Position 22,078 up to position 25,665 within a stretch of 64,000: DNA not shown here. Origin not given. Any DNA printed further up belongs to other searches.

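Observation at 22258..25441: Previously unnamed ~47-residue repeat family (~22 tandem copies)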

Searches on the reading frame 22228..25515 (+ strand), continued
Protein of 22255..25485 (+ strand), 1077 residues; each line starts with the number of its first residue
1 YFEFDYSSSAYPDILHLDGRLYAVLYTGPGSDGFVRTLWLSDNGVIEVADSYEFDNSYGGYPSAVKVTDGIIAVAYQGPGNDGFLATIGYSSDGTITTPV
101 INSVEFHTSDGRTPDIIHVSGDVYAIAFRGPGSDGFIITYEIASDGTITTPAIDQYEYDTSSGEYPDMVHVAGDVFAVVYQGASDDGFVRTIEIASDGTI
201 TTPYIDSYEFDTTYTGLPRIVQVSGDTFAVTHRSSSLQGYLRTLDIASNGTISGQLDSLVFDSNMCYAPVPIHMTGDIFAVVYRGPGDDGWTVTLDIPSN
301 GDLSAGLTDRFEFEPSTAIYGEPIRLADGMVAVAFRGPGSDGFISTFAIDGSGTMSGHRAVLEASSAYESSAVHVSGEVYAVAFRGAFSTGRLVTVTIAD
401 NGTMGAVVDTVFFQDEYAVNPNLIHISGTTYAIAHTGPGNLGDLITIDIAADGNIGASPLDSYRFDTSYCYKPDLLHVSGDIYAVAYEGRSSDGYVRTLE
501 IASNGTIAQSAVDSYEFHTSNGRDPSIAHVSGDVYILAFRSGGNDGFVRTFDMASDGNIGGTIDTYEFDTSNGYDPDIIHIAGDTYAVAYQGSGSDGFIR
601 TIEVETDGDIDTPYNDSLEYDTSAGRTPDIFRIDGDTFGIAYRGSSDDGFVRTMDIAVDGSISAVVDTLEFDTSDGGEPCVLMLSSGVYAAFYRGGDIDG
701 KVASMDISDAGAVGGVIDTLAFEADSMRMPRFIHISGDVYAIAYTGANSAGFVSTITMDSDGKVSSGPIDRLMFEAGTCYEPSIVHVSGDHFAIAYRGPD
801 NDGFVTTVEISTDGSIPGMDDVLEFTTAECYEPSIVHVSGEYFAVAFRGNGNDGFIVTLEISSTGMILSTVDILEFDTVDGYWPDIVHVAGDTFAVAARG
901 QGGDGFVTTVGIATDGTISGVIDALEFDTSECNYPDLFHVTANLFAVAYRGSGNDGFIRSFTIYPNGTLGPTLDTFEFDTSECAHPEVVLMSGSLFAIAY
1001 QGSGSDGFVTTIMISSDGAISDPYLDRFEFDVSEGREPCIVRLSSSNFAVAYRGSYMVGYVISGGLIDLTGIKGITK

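Call 73: find_encoding_contigs(protein=P0090, flank=8000, max_places=1)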
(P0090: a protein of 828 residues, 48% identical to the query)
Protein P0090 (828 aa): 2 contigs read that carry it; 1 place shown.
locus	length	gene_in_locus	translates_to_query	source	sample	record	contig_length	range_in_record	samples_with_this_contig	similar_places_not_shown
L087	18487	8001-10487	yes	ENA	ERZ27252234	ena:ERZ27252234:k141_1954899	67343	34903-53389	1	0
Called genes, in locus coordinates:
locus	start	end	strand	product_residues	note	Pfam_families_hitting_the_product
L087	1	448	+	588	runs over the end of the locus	PF02518:HATPase_c, PF13589:HATPase_c_3, PF01119:DNA_mis_repair, PF08676:MutL_C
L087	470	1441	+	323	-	PF01745:IPT, PF01715:IPPT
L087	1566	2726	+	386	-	PF00515:TPR_1 (faint), PF07719:TPR_2 (faint), PF13414:TPR_11 (faint), PF13424:TPR_12 (faint), PF14559:TPR_19 (faint), PF00395:SLH (faint)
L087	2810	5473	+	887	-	PF00133:tRNA-synt_1, PF01406:tRNA-synt_1e (faint), PF09334:tRNA-synt_1g, PF13603:tRNA-synt_1_2, PF09334:tRNA-synt_1g (weak), PF08264:Anticodon_1, PF10458:Val_tRNA-synt_C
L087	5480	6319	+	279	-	PF02749:QRPTase_N, PF01729:QRPTase_C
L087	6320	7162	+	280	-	PF03099:BPL_LplA_LipB, PF16917:BPL_LplA_LipB_2, PF02237:BPL_C (faint)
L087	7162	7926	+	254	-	PF03309:Pan_kinase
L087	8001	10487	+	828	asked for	PF07963:N_methyl (weak)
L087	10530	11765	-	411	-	PF00482:T2SSF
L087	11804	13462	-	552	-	PF05157:MshEN, PF00437:T2SSE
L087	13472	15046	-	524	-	PF13191:AAA_16 (weak), PF13245:AAA_19 (weak), PF13401:AAA_22, PF01471:PG_binding_1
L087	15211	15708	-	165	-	-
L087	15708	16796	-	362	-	PF04733:Coatomer_E (weak), PF14559:TPR_19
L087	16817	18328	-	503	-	PF07660:STN, PF00263:Secretin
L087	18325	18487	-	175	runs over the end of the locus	-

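Call 75: find_encoding_contigs(protein=P0001, flank=6000, max_places=1)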
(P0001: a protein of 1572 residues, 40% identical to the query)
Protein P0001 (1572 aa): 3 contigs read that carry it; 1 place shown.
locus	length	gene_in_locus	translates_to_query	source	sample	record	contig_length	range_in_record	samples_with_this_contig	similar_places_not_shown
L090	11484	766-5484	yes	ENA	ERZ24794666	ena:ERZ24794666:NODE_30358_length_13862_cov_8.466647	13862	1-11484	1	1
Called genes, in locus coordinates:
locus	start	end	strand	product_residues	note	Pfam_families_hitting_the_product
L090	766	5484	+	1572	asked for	-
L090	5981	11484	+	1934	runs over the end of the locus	PF10102:DUF2341, PF13385:Laminin_G_3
